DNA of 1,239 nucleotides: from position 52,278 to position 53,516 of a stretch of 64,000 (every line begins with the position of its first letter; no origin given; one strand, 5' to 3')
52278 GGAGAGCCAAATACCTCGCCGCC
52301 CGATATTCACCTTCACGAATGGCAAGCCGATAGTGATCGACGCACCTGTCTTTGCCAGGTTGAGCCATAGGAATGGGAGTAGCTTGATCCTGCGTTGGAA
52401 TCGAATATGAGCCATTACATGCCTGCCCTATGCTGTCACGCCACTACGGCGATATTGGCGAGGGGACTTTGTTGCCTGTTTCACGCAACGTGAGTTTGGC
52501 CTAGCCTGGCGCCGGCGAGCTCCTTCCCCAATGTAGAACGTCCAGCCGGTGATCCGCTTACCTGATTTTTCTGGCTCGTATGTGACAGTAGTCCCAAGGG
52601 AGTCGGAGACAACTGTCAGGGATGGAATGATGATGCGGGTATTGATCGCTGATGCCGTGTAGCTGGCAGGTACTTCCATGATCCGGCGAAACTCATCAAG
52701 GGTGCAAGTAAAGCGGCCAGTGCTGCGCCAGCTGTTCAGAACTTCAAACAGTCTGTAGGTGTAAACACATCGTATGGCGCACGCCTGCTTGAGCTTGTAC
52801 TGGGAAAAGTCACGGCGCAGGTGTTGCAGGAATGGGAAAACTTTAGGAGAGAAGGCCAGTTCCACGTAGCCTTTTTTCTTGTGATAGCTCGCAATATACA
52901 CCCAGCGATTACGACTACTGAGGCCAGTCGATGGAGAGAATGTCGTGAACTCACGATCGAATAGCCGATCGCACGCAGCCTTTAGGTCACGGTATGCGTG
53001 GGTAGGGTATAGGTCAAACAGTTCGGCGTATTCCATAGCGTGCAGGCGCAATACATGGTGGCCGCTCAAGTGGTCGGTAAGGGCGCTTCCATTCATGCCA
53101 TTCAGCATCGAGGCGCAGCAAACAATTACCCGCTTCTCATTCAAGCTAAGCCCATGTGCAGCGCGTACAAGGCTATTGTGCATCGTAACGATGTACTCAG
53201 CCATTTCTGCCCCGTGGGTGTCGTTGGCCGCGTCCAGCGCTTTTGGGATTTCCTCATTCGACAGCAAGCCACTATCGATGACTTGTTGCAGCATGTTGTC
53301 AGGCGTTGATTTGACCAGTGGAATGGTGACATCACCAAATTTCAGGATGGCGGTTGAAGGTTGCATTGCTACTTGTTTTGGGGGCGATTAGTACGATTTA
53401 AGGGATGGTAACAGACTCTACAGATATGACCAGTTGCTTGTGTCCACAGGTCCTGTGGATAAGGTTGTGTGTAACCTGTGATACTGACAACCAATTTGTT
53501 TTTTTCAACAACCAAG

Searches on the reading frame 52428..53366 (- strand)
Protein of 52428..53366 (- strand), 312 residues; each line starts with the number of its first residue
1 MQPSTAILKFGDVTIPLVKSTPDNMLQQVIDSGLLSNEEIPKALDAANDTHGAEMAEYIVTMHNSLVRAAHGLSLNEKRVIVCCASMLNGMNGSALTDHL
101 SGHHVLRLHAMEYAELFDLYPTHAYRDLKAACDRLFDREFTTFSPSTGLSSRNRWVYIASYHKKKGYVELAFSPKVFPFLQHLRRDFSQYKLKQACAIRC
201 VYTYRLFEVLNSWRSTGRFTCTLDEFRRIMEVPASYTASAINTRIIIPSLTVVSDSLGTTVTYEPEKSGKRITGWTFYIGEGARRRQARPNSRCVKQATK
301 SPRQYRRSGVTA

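Call 11: search_protein_families(library=ncbifam, proteins=[window:52428-53366:-], max_evalue=0.001)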
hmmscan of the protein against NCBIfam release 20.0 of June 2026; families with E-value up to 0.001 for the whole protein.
window:52428-53366:- (312 aa): 2 families
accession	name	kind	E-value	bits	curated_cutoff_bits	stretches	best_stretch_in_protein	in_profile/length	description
NF038290.1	repM_Acin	exception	1.4e-39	136.3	250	1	60-283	3-227/304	replication initiation protein RepM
NF010305.0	PRK13742.1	equivalog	8.3e-17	61.3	342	1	56-278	14-241/251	replication initiation protein RepE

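Call 85: search_protein_families(library=pfam, proteins=[window:52428-53366:-], max_evalue=0.01)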
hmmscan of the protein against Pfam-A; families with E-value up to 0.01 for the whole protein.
window:52428-53366:- (312 aa): 2 families
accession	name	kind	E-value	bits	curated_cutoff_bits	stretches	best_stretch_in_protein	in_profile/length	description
PF01051.27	Rep3_N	-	1e-29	104.2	22.4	1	59-210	1-140/141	Initiator Replication protein, WH1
PF21205.3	Rep3_C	-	5.8e-09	36.5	21.1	1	222-279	1-59/59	Initiator Rep protein, WH2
